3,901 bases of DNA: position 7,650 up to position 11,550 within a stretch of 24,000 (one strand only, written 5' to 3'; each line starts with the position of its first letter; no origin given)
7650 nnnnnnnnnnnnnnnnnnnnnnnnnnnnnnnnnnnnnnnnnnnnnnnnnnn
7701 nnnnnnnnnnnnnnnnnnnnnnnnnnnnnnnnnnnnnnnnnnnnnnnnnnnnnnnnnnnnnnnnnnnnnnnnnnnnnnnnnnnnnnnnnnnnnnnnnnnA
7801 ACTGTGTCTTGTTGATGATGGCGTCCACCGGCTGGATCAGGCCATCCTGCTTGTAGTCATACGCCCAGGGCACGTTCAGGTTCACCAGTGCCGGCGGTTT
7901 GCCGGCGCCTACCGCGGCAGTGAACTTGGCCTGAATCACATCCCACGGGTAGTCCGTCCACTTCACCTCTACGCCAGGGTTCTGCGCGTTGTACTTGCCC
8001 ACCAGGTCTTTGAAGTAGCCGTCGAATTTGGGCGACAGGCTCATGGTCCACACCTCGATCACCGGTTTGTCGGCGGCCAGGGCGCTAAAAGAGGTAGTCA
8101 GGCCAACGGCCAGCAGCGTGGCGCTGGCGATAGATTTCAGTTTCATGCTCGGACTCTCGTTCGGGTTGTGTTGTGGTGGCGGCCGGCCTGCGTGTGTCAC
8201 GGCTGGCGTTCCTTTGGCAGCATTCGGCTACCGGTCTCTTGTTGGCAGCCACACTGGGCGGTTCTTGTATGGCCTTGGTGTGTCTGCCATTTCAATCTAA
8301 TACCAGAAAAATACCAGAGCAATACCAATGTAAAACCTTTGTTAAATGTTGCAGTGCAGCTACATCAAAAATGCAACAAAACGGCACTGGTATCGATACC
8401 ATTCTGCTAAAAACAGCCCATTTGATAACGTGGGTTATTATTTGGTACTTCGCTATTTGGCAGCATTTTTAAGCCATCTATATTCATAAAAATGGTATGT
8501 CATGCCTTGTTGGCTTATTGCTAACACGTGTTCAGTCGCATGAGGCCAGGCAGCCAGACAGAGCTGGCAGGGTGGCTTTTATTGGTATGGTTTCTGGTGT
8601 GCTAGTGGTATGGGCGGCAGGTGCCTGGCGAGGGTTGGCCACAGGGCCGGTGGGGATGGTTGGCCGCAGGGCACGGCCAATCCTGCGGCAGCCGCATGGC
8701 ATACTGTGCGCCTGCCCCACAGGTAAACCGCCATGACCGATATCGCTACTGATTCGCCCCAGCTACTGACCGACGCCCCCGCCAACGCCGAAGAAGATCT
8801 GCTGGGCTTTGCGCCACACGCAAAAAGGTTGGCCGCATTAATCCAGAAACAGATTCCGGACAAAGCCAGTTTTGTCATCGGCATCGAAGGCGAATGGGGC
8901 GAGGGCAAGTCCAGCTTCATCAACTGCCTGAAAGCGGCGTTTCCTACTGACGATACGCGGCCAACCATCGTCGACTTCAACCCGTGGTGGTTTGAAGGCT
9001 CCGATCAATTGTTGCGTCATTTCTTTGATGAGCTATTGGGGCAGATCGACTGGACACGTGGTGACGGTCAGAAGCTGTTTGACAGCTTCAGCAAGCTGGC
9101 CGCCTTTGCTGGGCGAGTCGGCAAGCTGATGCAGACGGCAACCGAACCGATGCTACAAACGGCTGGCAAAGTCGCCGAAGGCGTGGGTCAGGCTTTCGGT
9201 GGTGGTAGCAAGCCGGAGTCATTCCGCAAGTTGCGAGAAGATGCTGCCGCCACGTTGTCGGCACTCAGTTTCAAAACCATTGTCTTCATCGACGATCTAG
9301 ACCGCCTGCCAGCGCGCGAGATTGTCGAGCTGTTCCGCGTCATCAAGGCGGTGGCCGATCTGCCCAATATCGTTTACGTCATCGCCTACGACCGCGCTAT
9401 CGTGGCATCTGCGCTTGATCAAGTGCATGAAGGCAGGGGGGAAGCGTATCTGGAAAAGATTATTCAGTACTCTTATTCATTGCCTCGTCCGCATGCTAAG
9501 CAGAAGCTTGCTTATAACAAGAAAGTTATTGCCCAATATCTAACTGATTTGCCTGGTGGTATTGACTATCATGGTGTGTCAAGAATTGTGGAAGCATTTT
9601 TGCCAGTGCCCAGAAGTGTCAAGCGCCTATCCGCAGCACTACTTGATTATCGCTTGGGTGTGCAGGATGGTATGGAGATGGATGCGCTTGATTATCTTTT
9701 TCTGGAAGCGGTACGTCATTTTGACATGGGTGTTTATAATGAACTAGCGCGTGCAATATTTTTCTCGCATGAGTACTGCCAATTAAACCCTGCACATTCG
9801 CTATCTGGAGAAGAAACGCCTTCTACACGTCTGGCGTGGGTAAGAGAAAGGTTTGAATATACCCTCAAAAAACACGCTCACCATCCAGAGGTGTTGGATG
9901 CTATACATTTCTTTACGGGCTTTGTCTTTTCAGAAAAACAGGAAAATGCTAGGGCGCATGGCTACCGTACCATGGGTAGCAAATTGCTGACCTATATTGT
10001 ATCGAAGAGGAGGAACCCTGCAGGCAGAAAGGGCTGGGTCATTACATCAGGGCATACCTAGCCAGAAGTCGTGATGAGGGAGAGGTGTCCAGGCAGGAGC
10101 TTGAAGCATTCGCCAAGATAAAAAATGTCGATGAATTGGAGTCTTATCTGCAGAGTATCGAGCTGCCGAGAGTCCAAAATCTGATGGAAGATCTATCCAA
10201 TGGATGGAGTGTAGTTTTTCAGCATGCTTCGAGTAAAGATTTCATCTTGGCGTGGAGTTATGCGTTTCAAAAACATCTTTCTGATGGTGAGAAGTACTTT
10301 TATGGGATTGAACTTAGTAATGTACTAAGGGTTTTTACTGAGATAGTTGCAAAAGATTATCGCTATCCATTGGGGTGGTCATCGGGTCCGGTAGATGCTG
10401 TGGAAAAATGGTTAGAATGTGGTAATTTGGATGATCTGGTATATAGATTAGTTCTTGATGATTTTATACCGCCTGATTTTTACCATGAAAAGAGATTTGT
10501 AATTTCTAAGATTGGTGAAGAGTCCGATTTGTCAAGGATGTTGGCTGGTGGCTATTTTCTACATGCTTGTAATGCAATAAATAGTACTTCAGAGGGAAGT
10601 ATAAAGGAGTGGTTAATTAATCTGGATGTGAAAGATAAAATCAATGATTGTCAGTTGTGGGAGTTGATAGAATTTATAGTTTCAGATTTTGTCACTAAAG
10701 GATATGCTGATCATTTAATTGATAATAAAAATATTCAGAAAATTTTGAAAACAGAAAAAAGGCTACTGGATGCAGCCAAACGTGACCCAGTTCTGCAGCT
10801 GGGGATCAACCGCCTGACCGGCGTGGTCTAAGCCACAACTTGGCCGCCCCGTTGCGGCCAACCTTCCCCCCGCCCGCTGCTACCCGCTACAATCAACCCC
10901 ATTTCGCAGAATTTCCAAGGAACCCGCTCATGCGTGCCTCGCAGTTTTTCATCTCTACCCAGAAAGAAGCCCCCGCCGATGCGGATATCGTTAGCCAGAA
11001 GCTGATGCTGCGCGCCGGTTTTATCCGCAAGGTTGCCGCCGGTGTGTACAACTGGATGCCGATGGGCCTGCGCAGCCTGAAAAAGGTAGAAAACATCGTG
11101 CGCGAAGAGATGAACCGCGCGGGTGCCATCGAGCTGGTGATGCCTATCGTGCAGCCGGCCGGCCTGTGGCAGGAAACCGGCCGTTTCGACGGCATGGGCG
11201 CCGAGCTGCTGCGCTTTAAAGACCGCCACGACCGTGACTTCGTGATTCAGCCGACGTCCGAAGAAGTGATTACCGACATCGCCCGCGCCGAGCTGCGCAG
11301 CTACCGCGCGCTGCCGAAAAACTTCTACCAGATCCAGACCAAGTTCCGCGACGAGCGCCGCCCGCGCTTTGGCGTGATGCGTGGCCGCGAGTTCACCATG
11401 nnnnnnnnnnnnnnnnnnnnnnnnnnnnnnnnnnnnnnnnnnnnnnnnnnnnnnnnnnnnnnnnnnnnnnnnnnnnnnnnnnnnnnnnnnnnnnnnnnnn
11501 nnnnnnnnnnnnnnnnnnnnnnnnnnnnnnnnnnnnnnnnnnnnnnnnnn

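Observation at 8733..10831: Orphan KAP-family P-loop NTPase locus wedged between a sugar operon and proS: candidate uncharacterised conflict/defence module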

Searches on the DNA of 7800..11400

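Call 33: search_rna_families(source=window, start=7800, end=11400, threshold=evalue, max_evalue=1)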
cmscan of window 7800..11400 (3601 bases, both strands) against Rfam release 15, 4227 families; matches with E-value up to 1: 0.
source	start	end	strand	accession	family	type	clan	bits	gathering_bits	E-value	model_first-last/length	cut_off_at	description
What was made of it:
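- Tried and rejected: Rfam (call 33).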

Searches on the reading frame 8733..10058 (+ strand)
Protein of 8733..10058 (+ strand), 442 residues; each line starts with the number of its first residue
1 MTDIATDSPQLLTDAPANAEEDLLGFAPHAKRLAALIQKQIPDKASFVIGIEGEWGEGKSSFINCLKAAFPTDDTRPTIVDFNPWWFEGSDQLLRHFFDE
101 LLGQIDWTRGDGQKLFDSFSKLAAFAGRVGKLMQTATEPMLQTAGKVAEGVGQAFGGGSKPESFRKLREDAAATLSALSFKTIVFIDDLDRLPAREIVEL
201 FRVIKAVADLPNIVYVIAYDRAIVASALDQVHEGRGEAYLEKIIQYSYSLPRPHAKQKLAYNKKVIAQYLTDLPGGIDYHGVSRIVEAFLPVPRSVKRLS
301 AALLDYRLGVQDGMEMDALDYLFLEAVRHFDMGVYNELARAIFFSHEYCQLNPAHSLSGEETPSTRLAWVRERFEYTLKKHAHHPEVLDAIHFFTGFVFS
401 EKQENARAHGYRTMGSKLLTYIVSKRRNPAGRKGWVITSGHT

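Call 3: search_protein_families(library=pfam, proteins=[window:8733-10058:+], max_evalue=1)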
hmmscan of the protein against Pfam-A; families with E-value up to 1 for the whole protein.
window:8733-10058:+ (442 aa): 5 families
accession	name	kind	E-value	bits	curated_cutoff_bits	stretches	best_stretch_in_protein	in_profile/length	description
PF07693.20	KAP_NTPase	-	1.2e-48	166.3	20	1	27-262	2-237/293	KAP family P-loop domain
PF13401.12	AAA_22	-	0.0024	18.7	27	1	51-206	10-109/130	AAA domain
PF13191.12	AAA_16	-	0.027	15.4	32.6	1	40-193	18-145/167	AAA ATPase domain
PF05049.19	IIGP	-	0.054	13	24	1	36-67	23-56/375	Interferon-inducible GTPase (IIGP)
PF20693.3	YobI-ATPase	-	0.092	12.7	27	0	37-68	5-36/363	YobI-like P-loop NTPase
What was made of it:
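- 8733..10061 (+): ORF1, 442 aa: KAP/PifA-type P-loop NTPase core plus proximal helical domain, ending in 9 out-of-frame codons (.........) and a premature stop. Pfam KAP_NTPase 1.2e-48 (call 3).
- On KAP family P-loop NTPase (Pfam PF07693): 166.3 bits against a cutoff of 20; E 1.2e-48; residues 27-262 (call 3).
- Checked: ORF1 matches Pfam KAP_NTPase PF07693 at 1.2e-48 (call 3).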

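Call 4: search_protein_families(library=padloc, proteins=[window:8733-10058:+], max_evalue=1)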
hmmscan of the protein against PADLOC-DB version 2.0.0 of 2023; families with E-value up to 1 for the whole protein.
window:8733-10058:+ (442 aa): 7 families
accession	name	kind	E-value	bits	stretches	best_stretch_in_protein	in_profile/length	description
PDLC02361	PifA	-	3.1e-64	215.8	1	15-337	9-345/720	PifA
PDLC04959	PDC-S20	-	2.3e-17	61.7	1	20-260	17-268/464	-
PDLC02209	QatA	-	2e-14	51.2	2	19-91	8-77/646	-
PDLC02210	QatA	-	5.2e-13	46.4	2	159-254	182-281/593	-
PDLC04957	PDC-S20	-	2.3e-10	38.5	2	166-257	166-262/446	-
PDLC04956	PDC-S20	-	8.6e-09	33.3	2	179-267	179-268/450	-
PDLC04958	PDC-S20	-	8.3e-07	26.7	1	21-86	3-67/458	-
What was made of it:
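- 8733..10061 (+): PADLOC PifA 3.1e-64, model positions 9-345 of 720 (call 4).
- On PifA (PADLOC PDLC02361): 3.1e-64 and 215.8 bits for PifA, against 2e-17 for PDC-S20 and 2e-14 for QatA (call 4).
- Checked: PADLOC's PifA model is the top match (call 4).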

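Call 9: search_protein_families(library=ncbifam, proteins=[window:8733-10058:+], max_evalue=1)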
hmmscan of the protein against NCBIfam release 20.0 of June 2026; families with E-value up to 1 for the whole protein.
window:8733-10058:+ (442 aa): 2 families
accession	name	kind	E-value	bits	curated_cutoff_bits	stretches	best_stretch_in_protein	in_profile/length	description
NF041923.1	QatA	equivalog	1.5e-16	60.2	600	2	20-92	9-78/628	Qat anti-phage system ATPase QatA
NF006958.0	PRK09435.1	equivalog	0.22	10.5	329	1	29-68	39-79/333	methylmalonyl Co-A mutase-associated GTPase MeaB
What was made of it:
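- On Qat system (QatA): 60.2 bits against a cutoff of 600 (call 9).
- Closest known: QatA. Same: The E-values are 1e-14 to 1e-17 (calls 4, 9).
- Closest known: QatA. Different: The NCBIfam QatA score is 60 bits against a cutoff of 600 (call 9).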

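Call 83: search_protein_families(library=phrogs, proteins=[window:8733-10058:+], max_evalue=0.01)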
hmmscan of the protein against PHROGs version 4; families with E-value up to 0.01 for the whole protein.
window:8733-10058:+ (442 aa): 1 family
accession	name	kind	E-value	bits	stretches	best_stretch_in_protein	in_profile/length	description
phrog_8614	-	unknown function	3.1e-29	103.3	2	162-277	183-303/489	-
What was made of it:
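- Checked: ORF2 has no Pfam, PADLOC, NCBIfam or PHROGs match (calls 3, 4, 9, 83).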
